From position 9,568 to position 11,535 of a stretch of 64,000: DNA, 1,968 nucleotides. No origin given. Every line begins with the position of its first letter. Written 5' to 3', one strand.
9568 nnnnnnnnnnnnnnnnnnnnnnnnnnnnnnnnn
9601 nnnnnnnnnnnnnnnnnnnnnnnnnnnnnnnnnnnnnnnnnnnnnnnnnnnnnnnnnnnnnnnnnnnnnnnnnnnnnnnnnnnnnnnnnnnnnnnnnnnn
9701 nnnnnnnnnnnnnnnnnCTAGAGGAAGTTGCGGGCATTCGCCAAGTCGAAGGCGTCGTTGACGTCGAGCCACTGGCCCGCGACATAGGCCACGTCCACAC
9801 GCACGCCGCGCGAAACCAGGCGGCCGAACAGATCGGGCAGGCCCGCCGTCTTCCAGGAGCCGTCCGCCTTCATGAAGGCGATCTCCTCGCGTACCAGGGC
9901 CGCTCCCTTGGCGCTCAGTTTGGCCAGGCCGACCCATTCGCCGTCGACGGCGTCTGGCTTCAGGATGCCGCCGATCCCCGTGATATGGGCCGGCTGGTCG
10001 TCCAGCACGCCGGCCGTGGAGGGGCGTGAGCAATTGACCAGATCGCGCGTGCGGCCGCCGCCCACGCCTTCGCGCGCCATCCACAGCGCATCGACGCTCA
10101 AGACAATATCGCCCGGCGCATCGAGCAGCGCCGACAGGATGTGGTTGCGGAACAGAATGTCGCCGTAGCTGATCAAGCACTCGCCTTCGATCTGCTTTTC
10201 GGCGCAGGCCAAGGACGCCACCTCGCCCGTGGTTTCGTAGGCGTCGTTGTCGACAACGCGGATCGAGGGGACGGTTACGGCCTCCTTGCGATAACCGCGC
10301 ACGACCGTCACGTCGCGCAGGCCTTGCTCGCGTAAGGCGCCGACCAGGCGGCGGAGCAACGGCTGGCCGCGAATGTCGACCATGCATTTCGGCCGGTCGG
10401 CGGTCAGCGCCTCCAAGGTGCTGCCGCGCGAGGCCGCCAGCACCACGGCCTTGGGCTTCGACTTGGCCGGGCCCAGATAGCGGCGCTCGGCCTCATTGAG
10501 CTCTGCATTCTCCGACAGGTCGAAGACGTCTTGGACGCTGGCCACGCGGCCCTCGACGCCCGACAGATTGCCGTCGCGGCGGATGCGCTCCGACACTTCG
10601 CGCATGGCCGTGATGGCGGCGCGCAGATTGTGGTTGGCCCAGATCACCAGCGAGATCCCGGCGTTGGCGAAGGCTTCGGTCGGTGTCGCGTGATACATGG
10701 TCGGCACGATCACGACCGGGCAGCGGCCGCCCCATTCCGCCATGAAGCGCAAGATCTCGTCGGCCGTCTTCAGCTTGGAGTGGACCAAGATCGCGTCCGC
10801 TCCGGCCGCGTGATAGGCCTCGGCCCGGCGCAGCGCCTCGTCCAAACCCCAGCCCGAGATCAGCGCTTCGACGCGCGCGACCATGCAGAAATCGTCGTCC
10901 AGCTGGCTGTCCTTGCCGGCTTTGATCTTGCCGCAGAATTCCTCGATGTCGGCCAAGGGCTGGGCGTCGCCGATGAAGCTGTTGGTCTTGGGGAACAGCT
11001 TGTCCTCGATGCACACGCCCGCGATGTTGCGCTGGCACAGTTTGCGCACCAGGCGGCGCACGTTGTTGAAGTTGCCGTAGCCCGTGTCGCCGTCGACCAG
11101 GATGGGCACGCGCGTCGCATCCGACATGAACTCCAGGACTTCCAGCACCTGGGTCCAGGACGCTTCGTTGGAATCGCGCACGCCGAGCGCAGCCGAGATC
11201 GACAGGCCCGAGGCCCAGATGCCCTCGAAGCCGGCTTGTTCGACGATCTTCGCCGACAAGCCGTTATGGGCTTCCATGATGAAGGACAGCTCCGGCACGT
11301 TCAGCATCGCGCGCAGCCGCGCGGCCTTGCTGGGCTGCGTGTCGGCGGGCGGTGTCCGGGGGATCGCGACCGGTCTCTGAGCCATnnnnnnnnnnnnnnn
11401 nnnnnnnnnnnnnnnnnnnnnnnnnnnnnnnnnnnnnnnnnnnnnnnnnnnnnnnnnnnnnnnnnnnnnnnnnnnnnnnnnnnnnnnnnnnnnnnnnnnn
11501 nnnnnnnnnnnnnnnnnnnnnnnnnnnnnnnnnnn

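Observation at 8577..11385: Minimal two-gene phosphonate module: PEP mutase fused to a C-terminal nucleotidyltransferase, plus phosphonopyruvate decarboxylase, with no aminotransferase or dehydrogenase partner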

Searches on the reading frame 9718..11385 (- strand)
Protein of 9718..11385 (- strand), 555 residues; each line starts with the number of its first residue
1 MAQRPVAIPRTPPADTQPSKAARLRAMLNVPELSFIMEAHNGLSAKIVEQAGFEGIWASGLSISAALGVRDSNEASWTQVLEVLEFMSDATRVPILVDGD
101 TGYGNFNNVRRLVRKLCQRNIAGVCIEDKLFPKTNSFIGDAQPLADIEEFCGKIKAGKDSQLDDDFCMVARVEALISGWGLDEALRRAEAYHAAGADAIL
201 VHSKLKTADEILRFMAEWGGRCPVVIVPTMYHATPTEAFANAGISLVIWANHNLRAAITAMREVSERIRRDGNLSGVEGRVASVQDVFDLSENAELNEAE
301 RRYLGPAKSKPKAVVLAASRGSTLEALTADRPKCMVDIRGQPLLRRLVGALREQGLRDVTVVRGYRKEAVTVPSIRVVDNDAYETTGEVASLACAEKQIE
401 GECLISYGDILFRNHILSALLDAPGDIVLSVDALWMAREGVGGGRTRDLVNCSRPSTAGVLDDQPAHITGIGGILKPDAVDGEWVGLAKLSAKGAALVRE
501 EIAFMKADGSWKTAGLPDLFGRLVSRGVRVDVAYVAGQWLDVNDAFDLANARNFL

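Call 5: search_protein_families(library=pfam, proteins=[window:9718-11385:-], max_evalue=0.001)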
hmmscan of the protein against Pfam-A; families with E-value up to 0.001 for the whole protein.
window:9718-11385:- (555 aa): 2 families
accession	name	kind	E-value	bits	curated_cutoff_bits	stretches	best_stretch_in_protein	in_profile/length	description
PF13714.12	PEP_mutase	-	1e-62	212.3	31.5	1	25-268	2-239/240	Phosphoenolpyruvate phosphomutase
PF12804.13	NTP_transf_3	-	3.7e-13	50.4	27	1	313-428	1-119/160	MobA-like NTP transferase domain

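Call 7: search_protein_families(library=ncbifam, proteins=[window:9718-11385:-], max_evalue=0.001)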
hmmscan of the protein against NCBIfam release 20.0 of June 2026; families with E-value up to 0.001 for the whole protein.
window:9718-11385:- (555 aa): 24 families
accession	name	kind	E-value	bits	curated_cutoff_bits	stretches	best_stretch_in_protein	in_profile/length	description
TIGR02320.1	PEP_mutase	equivalog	1.2e-117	392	319.55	1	24-293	1-282/284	phosphoenolpyruvate mutase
TIGR02321.1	Pphn_pyruv_hyd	equivalog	6.5e-76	255.2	374.4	1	20-304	3-289/290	phosphonopyruvate hydrolase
TIGR02317.1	prpB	equivalog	4.1e-43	147.6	354.4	1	21-298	2-277/285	methylisocitrate lyase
NF008455.0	PRK11320.1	equivalog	8.9e-35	120.3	353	1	18-289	5-275/295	methylisocitrate lyase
TIGR02319.1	CPEP_Pphonmut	equivalog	2.8e-32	112.1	420.05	1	20-303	4-289/294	carboxyvinyl-carboxyphosphonate phosphorylmutase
TIGR03992.1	Arch_glmU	subfamily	4.3e-17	62.1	292.1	1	312-430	2-127/393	bifunctional sugar-1-phosphate nucleotidylyltransferase/acetyltransferase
NF041313.1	UDPGP_AglF_Halo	equivalog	1.3e-15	57.4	400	1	312-416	2-112/234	UTP--glucose-1-phosphate uridylyltransferase AglF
NF041173.1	Sug_nt_acttase_Thmprot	equivalog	9.9e-12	44.5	600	1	312-432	2-128/405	bifunctional sugar-1-phosphate nucleotidylyltransferase/acetyltransferase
TIGR01208.1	rmlA_long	equivalog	4e-08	32.5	320.25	1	312-369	1-59/353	glucose-1-phosphate thymidylyltransferase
NF045761.1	NAMPUrTaseMurU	equivalog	6.1e-07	29.5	250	1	312-365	2-55/226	N-acetylmuramate alpha-1-phosphate uridylyltransferase MurU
NF052502.1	man1P_GTase_Rv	exception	4.6e-06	25.7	440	1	312-370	2-60/352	mannose-1-phosphate guanylyltransferase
NF045665.1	NTPtran_DVU1551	equivalog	9.7e-06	24.8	315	1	313-402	3-90/359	DVU_1551 family NTP transferase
NF045782.1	NicBOxredNboR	equivalog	1e-05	25.3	260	1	310-435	8-121/206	nicotine blue oxidoreductase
NF010933.0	PRK14353.1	equivalog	1.2e-05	24.1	505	1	311-421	6-121/453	bifunctional UDP-N-acetylglucosamine diphosphorylase/glucosamine-1-phosphate N-acetyltransferase GlmU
TIGR02623.1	G1P_cyt_trans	equivalog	2.8e-05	23.7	300.25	1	312-369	2-59/255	glucose-1-phosphate cytidylyltransferase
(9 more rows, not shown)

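Call 9: find_homologous_proteins(query=window:9718-11385:-)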
Query window:9718-11385:- (555 aa): 8000 proteins with E <= 0.001 among 8000 candidates; the best 120 are listed.
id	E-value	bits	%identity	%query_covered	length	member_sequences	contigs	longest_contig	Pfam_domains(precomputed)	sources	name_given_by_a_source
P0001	0.0e+0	1201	96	100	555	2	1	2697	PF13714.13,PF12804.14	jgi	-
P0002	0.0e+0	1179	94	100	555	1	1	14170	PF13714.13,PF12804.14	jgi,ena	-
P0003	0.0e+0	1172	95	100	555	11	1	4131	PF13714.13,PF12804.14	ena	-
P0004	0.0e+0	1168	94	100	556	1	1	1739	PF13714.13,PF12804.14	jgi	jgi:phosphoenolpyruvate phosphomutase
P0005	0.0e+0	1168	94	100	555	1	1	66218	PF13714.13,PF12804.14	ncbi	ncbi:MAG: phosphoenolpyruvate mutase [Alphaproteobacteria bacterium]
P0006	0.0e+0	1165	93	100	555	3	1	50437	PF13714.13,PF12804.14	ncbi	-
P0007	0.0e+0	1157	92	100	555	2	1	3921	PF13714.13,PF12804.14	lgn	-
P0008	0.0e+0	1104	88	100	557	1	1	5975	PF13714.13,PF12804.14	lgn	-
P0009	2.2e-264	896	72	99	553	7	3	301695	PF13714.13,PF12804.14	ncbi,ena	-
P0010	3.7e-249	846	70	99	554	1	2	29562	PF13714.13,PF12804.14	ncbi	-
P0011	1.3e-248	844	71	97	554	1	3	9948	PF13714.13,PF12804.14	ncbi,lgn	-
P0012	9.3e-247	838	70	99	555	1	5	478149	PF13714.13,PF12804.14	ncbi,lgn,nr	ncbi:MAG: phosphoenolpyruvate mutase [Alphaproteobacteria bacterium]|nr:phosphoenolpyruvate mutase [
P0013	3.2e-246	836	69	99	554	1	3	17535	PF13714.13,PF12804.14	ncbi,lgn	-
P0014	3.3e-246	836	70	97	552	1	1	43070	PF13714.13,PF12804.14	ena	-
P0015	9.6e-245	831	71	95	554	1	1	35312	PF13714.13,PF12804.14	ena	-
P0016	1.2e-244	831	71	97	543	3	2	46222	PF13714.13,PF12804.14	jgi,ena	-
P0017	2.1e-244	830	69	99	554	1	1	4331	PF13714.13,PF12804.14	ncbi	ncbi:MAG: phosphoenolpyruvate mutase [Alphaproteobacteria bacterium]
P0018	2.3e-244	830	71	97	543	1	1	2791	PF13714.13,PF12804.14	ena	-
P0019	2.8e-244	830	70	98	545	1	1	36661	PF13714.13,PF12804.14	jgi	jgi:phosphoenolpyruvate phosphomutase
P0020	3.9e-244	829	69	97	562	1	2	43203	PF13714.13,PF12804.14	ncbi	ncbi:MAG: phosphoenolpyruvate mutase [Alphaproteobacteria bacterium]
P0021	6.1e-244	829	69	99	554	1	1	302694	PF13714.13,PF12804.14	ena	-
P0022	9.1e-244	828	70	98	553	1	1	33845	PF13714.13,PF12804.14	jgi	-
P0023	9.4e-244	828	67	74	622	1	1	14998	PF00483.30,PF13714.13,PF12804.14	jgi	-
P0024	9.9e-244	828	71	97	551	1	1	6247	PF13714.13,PF12804.14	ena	-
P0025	1.1e-243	828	69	97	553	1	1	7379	PF13714.13,PF12804.14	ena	-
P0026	1.4e-243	828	69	98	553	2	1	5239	PF13714.13,PF12804.14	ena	-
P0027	1.5e-243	827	69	97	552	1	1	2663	PF13714.13,PF12804.14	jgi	-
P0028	1.5e-243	827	69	100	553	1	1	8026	PF13714.13,PF12804.14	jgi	jgi:phosphoenolpyruvate phosphomutase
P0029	1.7e-243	827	69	99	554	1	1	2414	PF13714.13,PF12804.14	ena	-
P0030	1.9e-243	827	69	99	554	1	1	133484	PF13714.13,PF12804.14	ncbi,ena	-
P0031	3.4e-243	826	69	99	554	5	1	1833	PF13714.13,PF12804.14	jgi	-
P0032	3.7e-243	826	69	97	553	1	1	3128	PF13714.13,PF12804.14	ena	-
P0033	7.0e-243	825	69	99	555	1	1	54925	PF13714.13,PF12804.14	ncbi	-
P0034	1.1e-242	825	67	100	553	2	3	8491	PF13714.13,PF12804.14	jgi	jgi:phosphoenolpyruvate phosphomutase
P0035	1.7e-242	824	69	99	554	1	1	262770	PF13714.13,PF12804.14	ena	-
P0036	2.4e-242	823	68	98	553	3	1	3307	PF13714.13,PF12804.14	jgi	jgi:phosphoenolpyruvate phosphomutase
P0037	2.5e-242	823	69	97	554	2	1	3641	PF13714.13,PF12804.14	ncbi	-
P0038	2.9e-242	823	69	99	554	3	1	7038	PF13714.13,PF12804.14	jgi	jgi:phosphoenolpyruvate phosphomutase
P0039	3.0e-242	823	71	97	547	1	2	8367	PF13714.13,PF12804.14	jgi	jgi:phosphoenolpyruvate phosphomutase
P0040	3.2e-242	823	69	98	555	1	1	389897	PF13714.13,PF12804.14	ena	-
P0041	3.3e-242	823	69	97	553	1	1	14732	PF13714.13,PF12804.14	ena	-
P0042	4.0e-242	823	69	99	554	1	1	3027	PF13714.13,PF12804.14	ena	-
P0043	4.0e-242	823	69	97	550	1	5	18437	PF13714.13,PF12804.14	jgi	jgi:phosphoenolpyruvate phosphomutase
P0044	4.0e-242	823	69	97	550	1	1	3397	PF13714.13,PF12804.14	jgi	jgi:phosphoenolpyruvate phosphomutase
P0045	5.2e-242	822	67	98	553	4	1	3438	PF13714.13,PF12804.14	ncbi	-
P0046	5.4e-242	822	70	97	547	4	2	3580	PF13714.13,PF12804.14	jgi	jgi:phosphoenolpyruvate phosphomutase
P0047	5.6e-242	822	71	94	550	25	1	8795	PF13714.13,PF12804.14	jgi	jgi:phosphoenolpyruvate phosphomutase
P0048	5.8e-242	822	71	97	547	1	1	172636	PF13714.13,PF12804.14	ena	-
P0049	7.8e-242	822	70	97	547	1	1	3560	PF13714.13,PF12804.14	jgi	jgi:phosphoenolpyruvate phosphomutase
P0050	8.3e-242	822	69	99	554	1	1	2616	PF13714.13,PF12804.14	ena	-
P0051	9.6e-242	821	68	99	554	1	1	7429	PF13714.13,PF12804.14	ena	-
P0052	9.8e-242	821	69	98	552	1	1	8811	PF13714.13,PF12804.14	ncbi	ncbi:MAG: phosphoenolpyruvate mutase [Rhodospirillales bacterium]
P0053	1.1e-241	821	69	98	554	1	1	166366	PF13714.13,PF12804.14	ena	-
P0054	1.2e-241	821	68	97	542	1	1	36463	PF13714.13,PF12804.14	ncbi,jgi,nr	ncbi:MAG: phosphoenolpyruvate mutase [Alphaproteobacteria bacterium]|jgi:phosphoenolpyruvate phospho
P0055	1.2e-241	821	66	100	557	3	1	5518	PF13714.13,PF12804.14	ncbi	-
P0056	1.4e-241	821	68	97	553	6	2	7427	PF13714.13,PF12804.14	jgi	jgi:phosphoenolpyruvate phosphomutase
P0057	1.7e-241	821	67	99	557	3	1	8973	PF13714.13,PF12804.14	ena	-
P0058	2.3e-241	820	68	97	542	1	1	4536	PF13714.13,PF12804.14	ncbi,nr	ncbi:MAG: phosphoenolpyruvate mutase, partial [Rhodospirillales bacterium]|nr:phosphoenolpyruvate mu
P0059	2.9e-241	820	69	99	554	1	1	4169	PF13714.13,PF12804.14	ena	-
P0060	3.2e-241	820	69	98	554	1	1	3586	PF13714.13,PF12804.14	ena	-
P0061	3.2e-241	820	70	97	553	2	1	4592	PF13714.13,PF12804.14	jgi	jgi:phosphoenolpyruvate phosphomutase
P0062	4.2e-241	819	66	100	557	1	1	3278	PF13714.13,PF12804.14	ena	-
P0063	4.3e-241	819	68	98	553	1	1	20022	PF13714.13,PF12804.14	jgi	jgi:phosphoenolpyruvate phosphomutase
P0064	4.9e-241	819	69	98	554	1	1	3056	PF13714.13,PF12804.14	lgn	-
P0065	5.7e-241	819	69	97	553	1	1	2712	PF13714.13,PF12804.14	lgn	-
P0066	7.2e-241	819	68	99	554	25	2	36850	PF13714.13,PF12804.14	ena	-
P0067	7.7e-241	819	68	98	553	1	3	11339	PF13714.13,PF12804.14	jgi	jgi:phosphoenolpyruvate phosphomutase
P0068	1.2e-240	818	68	99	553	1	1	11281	PF13714.13,PF12804.14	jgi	jgi:phosphoenolpyruvate phosphomutase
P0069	1.6e-240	817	67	100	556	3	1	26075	PF13714.13,PF12804.14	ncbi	-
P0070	1.6e-240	817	69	95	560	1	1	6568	PF13714.13,PF12804.14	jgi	jgi:phosphoenolpyruvate phosphomutase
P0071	1.7e-240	817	67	96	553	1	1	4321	PF13714.13,PF12804.14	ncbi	ncbi:MAG: phosphoenolpyruvate mutase [Alphaproteobacteria bacterium]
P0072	1.8e-240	817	69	98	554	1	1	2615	PF13714.13,PF12804.14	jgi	-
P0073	2.1e-240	817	69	97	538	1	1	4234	PF13714.13,PF12804.14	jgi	jgi:phosphoenolpyruvate phosphomutase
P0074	3.4e-240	816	68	99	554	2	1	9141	PF13714.13,PF12804.14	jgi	jgi:phosphoenolpyruvate phosphomutase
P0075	3.5e-240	816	68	98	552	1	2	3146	PF13714.13,PF12804.14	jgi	jgi:phosphoenolpyruvate phosphomutase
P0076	5.9e-240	816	67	98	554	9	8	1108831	PF13714.13,PF12804.14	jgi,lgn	jgi:phosphoenolpyruvate phosphomutase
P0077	6.2e-240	816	67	98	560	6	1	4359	PF13714.13,PF12804.14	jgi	jgi:phosphoenolpyruvate phosphomutase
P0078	6.4e-240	815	68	97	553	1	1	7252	PF13714.13,PF12804.14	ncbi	-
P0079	6.5e-240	815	67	98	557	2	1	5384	PF13714.13,PF12804.14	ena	-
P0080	8.1e-240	815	68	97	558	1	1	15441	PF13714.13,PF12804.14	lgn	-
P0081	1.1e-239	815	68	96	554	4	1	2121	PF13714.13,PF12804.14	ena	-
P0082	1.1e-239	815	68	97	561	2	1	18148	PF13714.13,PF12804.14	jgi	jgi:phosphoenolpyruvate phosphomutase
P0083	1.2e-239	815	67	98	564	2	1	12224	PF13714.13,PF12804.14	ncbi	ncbi:MAG: phosphoenolpyruvate mutase [Alphaproteobacteria bacterium]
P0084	1.2e-239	815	68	100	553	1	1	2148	PF13714.13,PF12804.14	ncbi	-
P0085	1.3e-239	814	67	97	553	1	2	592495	PF13714.13,PF12804.14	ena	-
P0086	1.3e-239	814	67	97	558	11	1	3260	PF13714.13,PF12804.14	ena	-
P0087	1.3e-239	814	67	99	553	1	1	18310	PF13714.13,PF12804.14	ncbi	-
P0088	1.4e-239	814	67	99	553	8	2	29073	PF13714.13,PF12804.14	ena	-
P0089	1.5e-239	814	68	99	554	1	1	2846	PF13714.13,PF12804.14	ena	-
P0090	1.6e-239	814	69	95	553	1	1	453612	PF13714.13,PF12804.14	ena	-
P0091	1.8e-239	814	67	99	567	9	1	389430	PF13714.13,PF12804.14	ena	-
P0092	1.8e-239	814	68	98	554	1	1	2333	PF13714.13,PF12804.14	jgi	jgi:phosphoenolpyruvate phosphomutase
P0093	1.8e-239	814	68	99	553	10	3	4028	PF13714.13,PF12804.14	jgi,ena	jgi:phosphoenolpyruvate phosphomutase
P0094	2.0e-239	814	68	99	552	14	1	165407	PF13714.13,PF12804.14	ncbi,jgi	jgi:phosphoenolpyruvate phosphomutase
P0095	2.2e-239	814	67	97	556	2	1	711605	PF13714.13,PF12804.14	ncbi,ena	-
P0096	2.3e-239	814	68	98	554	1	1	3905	PF13714.13,PF12804.14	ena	-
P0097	2.4e-239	814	67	97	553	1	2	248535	PF13714.13,PF12804.14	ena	-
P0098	2.6e-239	813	67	100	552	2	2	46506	PF00483.30,PF13714.13,PF12804.14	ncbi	ncbi:MAG: phosphoenolpyruvate mutase [Rhodospirillales bacterium]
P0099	2.9e-239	813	67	100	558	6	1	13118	PF13714.13,PF12804.14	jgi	jgi:phosphoenolpyruvate phosphomutase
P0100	3.1e-239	813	68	97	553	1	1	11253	PF13714.13,PF12804.14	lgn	-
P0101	3.7e-239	813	68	97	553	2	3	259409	PF13714.13,PF12804.14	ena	-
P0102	4.4e-239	813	68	97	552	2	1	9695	PF13714.13,PF12804.14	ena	-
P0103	5.4e-239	812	68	98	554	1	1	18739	PF13714.13,PF12804.14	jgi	jgi:phosphoenolpyruvate phosphomutase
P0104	5.4e-239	812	67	97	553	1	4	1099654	PF13714.13,PF12804.14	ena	-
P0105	5.5e-239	812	68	97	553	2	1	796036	PF00483.30,PF13714.13,PF12804.14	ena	-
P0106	6.2e-239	812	66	100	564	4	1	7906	PF13714.13,PF12804.14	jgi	jgi:phosphoenolpyruvate phosphomutase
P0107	6.4e-239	812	69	97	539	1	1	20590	PF13714.13,PF12804.14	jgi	jgi:phosphoenolpyruvate phosphomutase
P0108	7.3e-239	812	68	99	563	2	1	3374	PF13714.13,PF12804.14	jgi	jgi:phosphoenolpyruvate phosphomutase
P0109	7.9e-239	812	69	97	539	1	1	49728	PF13714.13,PF12804.14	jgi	jgi:phosphoenolpyruvate phosphomutase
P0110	8.7e-239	812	67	97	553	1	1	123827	PF13714.13,PF12804.14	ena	-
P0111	9.3e-239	812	70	97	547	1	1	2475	PF13714.13,PF12804.14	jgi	jgi:phosphoenolpyruvate phosphomutase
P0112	1.1e-238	811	68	97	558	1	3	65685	PF13714.13,PF12804.14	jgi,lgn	-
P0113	1.1e-238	811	69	97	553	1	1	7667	PF13714.13,PF12804.14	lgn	-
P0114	1.3e-238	811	67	96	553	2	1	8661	PF13714.13,PF12804.14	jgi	jgi:phosphoenolpyruvate phosphomutase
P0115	1.4e-238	811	68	99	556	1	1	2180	PF13714.13,PF12804.14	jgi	jgi:phosphoenolpyruvate phosphomutase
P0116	2.2e-238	810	68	98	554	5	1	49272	PF13714.13,PF12804.14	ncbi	-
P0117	2.5e-238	810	66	98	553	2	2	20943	PF13714.13,PF12804.14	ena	-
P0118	2.7e-238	810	69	96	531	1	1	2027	PF13714.13,PF12804.14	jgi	jgi:phosphoenolpyruvate phosphomutase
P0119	2.8e-238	810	68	97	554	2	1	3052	PF13714.13,PF12804.14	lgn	-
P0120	3.2e-238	810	68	97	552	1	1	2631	PF13714.13,PF12804.14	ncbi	-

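Call 14: find_encoding_contigs(protein=window:9721-11385:-, flank=10000, max_places=4)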
Protein window:9721-11385:- (555 aa): no gene with exactly this product is on record in the collection.

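Call 15: find_encoding_contigs(protein=P0005, flank=10000, max_places=3)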
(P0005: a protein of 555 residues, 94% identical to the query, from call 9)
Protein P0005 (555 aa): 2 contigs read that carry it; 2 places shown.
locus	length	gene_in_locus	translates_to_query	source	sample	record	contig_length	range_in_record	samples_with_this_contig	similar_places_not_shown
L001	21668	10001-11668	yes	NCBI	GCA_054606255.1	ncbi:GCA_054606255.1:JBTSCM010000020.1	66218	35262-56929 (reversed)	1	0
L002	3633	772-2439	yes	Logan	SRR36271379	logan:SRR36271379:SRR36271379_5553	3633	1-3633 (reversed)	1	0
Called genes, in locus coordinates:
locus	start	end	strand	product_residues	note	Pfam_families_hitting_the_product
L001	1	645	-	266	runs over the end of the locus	PF02633:Creatininase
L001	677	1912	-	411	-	PF07690:MFS_1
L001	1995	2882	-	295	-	PF05853:BKACE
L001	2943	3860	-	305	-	PF05721:PhyH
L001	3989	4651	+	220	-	PF00440:TetR_N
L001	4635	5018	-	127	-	PF04241:DUF423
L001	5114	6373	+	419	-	PF01266:DAO, PF13454:NAD_binding_9 (faint)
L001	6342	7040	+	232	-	-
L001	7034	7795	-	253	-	PF06707:DUF1194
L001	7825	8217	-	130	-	-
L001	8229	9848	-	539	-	PF00501:AMP-binding, PF13193:AMP-binding_C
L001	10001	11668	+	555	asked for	PF13714:PEP_mutase, PF12804:NTP_transf_3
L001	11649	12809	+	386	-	PF02776:TPP_enzyme_N, PF02775:TPP_enzyme_C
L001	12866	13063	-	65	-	PF05532:CsbD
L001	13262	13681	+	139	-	PF05239:PRC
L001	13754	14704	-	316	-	PF05239:PRC (weak)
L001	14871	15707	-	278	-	PF22029:PhyR_sigma2, PF08281:Sigma70_r4_2, PF04545:Sigma70_r4 (weak), PF22233:PhyR_sigma-like, PF00072:Response_reg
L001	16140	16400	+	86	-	PF18557:NepR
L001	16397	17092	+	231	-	PF04542:Sigma70_r2, PF22029:PhyR_sigma2, PF08281:Sigma70_r4_2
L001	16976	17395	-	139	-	-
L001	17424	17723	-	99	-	-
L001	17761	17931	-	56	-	PF07043:DUF1328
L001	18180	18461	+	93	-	-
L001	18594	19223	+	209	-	PF00081:Sod_Fe_N, PF02777:Sod_Fe_C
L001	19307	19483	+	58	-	-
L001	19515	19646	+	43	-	-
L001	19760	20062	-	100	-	PF18291:HU-HIG, PF00216:Bac_DNA_binding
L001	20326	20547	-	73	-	-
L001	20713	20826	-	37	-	PF05532:CsbD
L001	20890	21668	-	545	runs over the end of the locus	PF00501:AMP-binding, PF13193:AMP-binding_C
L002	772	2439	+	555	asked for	PF13714:PEP_mutase, PF12804:NTP_transf_3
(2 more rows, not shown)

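Call 16: find_encoding_contigs(protein=P0012, flank=10000, max_places=3)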
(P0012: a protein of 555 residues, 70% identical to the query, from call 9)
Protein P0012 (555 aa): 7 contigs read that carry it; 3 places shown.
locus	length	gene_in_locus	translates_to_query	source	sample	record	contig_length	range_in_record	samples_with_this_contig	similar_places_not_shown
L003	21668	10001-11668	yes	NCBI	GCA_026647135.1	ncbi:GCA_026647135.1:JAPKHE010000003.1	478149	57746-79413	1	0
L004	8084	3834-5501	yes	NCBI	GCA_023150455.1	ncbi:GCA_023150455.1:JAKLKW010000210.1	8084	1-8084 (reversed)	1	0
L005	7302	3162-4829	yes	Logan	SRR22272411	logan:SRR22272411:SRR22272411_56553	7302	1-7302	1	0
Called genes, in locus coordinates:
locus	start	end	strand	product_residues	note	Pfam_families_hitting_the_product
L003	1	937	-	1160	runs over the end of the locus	PF02811:PHP, PF07733:DNA_pol3_alpha, PF17657:DNA_pol3_finger, PF14579:HHH_6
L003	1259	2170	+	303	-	PF00892:EamA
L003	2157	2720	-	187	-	-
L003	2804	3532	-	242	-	PF00005:ABC_tran, PF13304:AAA_21 (faint)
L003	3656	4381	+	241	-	PF23310:TPR_27 (faint), PF08238:Sel1 (weak)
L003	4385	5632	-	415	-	PF12704:MacB_PCD, PF02687:FtsX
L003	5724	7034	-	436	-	PF00587:tRNA-synt_2b, PF03129:HGTP_anticodon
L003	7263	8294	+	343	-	PF03706:LPG_synthase_TM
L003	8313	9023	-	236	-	PF06267:DUF1028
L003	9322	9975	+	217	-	PF05494:MlaC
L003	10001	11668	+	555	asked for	PF13714:PEP_mutase, PF12804:NTP_transf_3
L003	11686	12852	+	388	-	PF02776:TPP_enzyme_N, PF02775:TPP_enzyme_C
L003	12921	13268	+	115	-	PF01042:Ribonuc_L-PSP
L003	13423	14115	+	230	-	PF01066:CDP-OH_P_transf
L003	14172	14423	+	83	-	PF13384:HTH_23, PF13518:HTH_28 (weak), PF13551:HTH_29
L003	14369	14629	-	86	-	PF00072:Response_reg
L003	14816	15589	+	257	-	PF06707:DUF1194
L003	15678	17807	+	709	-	PF22588:dCache_1_like (faint), PF00989:PAS, PF08448:PAS_4, PF13426:PAS_9, PF00512:HisKA, PF02518:HATPase_c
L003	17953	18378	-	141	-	PF07452:CHRD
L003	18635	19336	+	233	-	PF13441:Gly-zipper_YMGG (weak), PF01471:PG_binding_1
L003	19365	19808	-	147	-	PF07310:PAS_5, PF08448:PAS_4 (weak)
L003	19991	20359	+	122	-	-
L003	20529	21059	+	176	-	PF14196:ATC_hydrolase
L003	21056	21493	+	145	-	-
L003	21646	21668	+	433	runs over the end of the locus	PF13433:Peripla_BP_5, PF13458:Peripla_BP_6, PF01094:ANF_receptor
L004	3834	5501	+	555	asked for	PF13714:PEP_mutase, PF12804:NTP_transf_3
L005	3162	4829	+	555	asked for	PF13714:PEP_mutase, PF12804:NTP_transf_3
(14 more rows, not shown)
